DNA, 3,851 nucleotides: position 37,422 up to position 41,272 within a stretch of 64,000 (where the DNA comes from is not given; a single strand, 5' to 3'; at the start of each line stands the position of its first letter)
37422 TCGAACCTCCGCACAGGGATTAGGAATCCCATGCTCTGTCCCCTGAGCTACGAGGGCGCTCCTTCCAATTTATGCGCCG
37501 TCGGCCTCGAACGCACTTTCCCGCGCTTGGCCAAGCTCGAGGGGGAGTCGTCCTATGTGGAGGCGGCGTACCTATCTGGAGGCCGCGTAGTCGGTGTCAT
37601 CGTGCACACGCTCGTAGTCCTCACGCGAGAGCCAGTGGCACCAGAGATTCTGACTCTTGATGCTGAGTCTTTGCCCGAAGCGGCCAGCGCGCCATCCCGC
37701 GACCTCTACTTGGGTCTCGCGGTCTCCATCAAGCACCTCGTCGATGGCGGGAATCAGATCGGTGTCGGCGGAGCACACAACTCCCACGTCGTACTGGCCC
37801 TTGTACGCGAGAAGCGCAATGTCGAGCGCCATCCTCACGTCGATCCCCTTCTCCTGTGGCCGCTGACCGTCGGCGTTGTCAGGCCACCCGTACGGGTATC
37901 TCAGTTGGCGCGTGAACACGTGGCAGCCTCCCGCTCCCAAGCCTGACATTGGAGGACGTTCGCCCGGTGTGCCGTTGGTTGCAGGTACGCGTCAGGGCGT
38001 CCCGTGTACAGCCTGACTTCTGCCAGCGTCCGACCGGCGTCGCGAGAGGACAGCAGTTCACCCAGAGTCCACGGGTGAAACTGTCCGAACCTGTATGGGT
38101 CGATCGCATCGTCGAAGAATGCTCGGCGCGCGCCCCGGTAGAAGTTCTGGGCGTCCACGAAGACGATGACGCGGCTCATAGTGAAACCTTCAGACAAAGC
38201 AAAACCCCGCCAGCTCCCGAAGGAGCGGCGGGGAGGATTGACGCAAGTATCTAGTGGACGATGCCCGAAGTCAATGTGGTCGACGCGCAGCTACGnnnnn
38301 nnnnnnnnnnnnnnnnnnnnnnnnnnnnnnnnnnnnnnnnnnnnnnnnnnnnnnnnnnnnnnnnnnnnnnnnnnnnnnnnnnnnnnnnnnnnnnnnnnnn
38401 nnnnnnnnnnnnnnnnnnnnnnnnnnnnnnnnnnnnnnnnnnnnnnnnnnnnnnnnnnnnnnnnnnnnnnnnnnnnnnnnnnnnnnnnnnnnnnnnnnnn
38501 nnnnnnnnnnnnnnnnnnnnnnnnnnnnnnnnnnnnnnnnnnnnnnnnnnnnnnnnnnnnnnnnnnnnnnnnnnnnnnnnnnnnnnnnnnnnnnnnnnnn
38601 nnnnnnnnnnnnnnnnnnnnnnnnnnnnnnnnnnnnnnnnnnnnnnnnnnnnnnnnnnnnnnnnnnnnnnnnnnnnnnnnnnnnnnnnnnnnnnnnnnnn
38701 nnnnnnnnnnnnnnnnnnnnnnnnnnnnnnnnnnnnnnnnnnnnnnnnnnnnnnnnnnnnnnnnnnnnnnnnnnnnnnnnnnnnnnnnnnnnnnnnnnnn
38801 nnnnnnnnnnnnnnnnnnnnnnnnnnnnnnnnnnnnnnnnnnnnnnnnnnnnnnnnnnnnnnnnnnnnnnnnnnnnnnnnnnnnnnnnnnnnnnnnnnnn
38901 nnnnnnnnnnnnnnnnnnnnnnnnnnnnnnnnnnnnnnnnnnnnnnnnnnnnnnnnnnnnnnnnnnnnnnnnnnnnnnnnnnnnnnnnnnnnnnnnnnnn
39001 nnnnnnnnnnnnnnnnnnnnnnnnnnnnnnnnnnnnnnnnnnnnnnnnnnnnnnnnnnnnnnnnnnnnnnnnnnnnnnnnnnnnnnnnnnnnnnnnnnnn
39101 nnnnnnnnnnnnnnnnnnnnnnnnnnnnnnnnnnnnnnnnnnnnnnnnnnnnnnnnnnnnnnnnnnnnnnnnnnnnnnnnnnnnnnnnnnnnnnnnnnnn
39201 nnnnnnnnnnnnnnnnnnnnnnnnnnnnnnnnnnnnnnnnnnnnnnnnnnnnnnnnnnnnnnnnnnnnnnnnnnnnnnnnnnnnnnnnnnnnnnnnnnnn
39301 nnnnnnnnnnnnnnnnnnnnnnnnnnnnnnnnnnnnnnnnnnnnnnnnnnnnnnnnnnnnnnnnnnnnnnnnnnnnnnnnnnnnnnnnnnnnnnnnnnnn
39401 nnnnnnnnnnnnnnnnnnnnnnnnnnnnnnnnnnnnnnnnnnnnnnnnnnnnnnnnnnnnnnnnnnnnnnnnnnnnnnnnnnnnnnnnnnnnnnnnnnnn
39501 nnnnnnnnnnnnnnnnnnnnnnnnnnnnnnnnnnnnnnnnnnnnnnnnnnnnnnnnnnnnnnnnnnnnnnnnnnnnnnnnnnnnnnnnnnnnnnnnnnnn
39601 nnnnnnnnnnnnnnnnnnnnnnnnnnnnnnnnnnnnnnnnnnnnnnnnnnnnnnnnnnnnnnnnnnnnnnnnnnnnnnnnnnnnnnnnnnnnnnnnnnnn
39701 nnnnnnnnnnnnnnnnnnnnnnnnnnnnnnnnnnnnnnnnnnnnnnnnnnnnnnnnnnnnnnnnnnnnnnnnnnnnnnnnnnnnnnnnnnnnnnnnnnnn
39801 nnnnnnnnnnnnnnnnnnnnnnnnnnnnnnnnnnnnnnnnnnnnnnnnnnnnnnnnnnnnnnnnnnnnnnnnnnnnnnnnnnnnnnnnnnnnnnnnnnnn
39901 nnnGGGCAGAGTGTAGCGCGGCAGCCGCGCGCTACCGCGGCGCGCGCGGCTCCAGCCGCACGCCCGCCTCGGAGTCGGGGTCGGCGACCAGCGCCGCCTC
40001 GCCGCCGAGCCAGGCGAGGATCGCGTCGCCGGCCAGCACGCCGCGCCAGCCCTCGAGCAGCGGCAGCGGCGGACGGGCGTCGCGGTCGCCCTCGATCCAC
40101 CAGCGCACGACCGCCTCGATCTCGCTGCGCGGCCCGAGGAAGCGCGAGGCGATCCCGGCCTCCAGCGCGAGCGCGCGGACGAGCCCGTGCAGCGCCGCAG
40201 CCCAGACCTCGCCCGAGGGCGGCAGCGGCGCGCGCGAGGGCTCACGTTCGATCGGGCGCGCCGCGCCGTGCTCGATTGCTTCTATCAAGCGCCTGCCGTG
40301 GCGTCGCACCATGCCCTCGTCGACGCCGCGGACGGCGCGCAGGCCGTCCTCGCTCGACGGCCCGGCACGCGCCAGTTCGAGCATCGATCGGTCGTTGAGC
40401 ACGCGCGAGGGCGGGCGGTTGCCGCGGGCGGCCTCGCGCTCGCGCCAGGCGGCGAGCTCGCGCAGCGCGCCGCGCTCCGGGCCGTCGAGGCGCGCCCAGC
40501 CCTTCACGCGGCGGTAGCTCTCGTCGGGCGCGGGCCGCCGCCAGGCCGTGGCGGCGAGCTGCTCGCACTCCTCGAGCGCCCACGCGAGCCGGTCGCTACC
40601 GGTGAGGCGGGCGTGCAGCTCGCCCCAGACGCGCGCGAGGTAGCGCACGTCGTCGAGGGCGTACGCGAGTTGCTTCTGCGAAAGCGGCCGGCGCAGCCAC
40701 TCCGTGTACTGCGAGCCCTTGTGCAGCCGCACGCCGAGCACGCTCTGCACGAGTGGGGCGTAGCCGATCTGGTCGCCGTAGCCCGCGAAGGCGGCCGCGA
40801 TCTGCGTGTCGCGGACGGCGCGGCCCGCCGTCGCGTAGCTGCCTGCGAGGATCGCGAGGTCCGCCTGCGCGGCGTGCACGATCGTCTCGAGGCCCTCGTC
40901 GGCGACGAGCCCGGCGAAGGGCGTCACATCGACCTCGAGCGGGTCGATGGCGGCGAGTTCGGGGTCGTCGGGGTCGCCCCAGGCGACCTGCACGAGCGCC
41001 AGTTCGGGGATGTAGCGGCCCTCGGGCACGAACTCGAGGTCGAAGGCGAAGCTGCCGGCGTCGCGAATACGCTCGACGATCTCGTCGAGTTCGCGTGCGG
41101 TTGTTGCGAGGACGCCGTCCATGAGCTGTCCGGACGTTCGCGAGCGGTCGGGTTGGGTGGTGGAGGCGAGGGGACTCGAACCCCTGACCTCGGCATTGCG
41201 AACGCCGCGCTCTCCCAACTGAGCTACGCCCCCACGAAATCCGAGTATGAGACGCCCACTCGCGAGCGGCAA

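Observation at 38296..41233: Orphan flavin-dependent (tryptophan-type) halogenase placed directly behind tRNA-Ala and rnd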

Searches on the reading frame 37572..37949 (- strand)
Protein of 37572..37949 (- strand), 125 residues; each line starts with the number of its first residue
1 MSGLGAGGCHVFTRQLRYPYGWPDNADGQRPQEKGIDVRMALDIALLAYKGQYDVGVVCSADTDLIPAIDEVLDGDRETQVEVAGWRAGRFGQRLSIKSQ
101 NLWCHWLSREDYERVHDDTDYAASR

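Call 9: search_protein_families(library=pfam, proteins=[window:37572-37949:-], max_evalue=0.01)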
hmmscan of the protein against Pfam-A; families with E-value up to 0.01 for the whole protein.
window:37572-37949:- (125 aa): 1 family
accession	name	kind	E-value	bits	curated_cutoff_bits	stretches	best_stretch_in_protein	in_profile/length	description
PF01936.24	NYN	-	6.6e-07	30.4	24.2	1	31-85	72-124/145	NYN domain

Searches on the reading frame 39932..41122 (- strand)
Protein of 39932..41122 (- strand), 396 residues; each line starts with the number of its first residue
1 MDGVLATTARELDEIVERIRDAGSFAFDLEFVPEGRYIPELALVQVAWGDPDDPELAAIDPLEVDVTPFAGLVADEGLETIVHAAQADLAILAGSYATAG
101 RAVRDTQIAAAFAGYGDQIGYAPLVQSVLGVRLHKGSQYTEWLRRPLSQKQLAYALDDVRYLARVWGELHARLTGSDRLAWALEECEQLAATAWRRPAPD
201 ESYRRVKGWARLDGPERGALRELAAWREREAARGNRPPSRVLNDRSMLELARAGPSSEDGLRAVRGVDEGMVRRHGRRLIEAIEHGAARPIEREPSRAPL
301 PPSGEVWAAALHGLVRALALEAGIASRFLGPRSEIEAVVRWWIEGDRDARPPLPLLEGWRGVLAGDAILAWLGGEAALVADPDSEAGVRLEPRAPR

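Call 9: search_protein_families(library=pfam, proteins=[window:39932-41122:-], max_evalue=0.01)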
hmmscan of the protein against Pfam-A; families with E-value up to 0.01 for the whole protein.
window:39932-41122:- (396 aa): 3 families
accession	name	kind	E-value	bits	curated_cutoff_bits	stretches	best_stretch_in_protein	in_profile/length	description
PF01612.26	DNA_pol_A_exo1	-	1.4e-27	97.1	23.6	1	6-173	4-172/173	3'-5' exonuclease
PF00570.28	HRDC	-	4e-17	62.4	23.8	1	218-283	3-68/68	HRDC domain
PF21293.2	RNAseD_HRDC_C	-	0.00038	20.7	25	1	310-367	9-65/66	Ribonuclease D, C-terminal HRDC domain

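Call 10: search_protein_families(library=ncbifam, proteins=[window:39932-41122:-], max_evalue=0.01)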
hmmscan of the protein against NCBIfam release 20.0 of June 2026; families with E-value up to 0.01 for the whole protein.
window:39932-41122:- (396 aa): 6 families
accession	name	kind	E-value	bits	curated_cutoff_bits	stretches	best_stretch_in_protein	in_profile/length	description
TIGR01388.1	rnd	equivalog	8.4e-82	275.3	298.95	1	7-368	3-357/363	ribonuclease D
NF008089.0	PRK10829.1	equivalog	8.8e-51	173.1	516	1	4-370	4-368/375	ribonuclease D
NF011540.0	PRK14975.1-4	equivalog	2.7e-08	32.8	601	1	7-174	7-165/576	bifunctional 3'-5' exonuclease/DNA polymerase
TIGR01389.1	recQ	equivalog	2.9e-05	22.7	640.2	1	215-284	520-589/591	DNA helicase RecQ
NF011539.0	PRK14975.1-3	equivalog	0.00034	19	640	1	7-171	51-218/628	bifunctional 3'-5' exonuclease/DNA polymerase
NF004397.1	PRK05755.1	equivalog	0.0037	15.8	720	1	7-188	301-492/889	DNA polymerase I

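Call 68: find_related_loci(query=window:39932-41122:-, collection=metagenome_contigs, flank=6000)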
Query window:39932-41122:- (396 aa) in metagenome_contigs; peptide patterns used: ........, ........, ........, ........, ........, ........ (x = any residue, [..] = any of these).
195 stretches matched a pattern; 62 encode a relative of the query (tblastn E <= 1e-3); 62 distinct loci.
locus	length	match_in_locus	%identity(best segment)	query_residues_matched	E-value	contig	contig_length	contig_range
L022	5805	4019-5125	55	22-390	4e-121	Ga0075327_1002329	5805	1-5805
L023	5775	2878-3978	49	7-372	7e-98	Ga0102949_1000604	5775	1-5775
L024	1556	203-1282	36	5-365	2e-66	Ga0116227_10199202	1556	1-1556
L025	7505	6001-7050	37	5-360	2e-54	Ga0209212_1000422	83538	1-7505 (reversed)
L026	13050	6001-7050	37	5-360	2e-54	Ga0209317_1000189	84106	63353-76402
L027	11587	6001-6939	39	3-318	3e-53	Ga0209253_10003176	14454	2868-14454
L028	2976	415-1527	37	3-379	2e-53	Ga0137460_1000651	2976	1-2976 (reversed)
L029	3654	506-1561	37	3-360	6e-52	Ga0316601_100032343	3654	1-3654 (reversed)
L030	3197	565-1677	37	3-379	3e-52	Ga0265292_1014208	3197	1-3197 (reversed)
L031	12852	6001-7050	37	5-360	4e-51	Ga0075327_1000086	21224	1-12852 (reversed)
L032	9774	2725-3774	38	5-360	1e-50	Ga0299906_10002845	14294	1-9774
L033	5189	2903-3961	37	2-360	2e-50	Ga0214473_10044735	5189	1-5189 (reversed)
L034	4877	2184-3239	37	3-360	2e-50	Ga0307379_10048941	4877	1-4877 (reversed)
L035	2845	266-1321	37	3-360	5e-50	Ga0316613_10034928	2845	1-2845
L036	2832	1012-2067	37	3-360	3e-50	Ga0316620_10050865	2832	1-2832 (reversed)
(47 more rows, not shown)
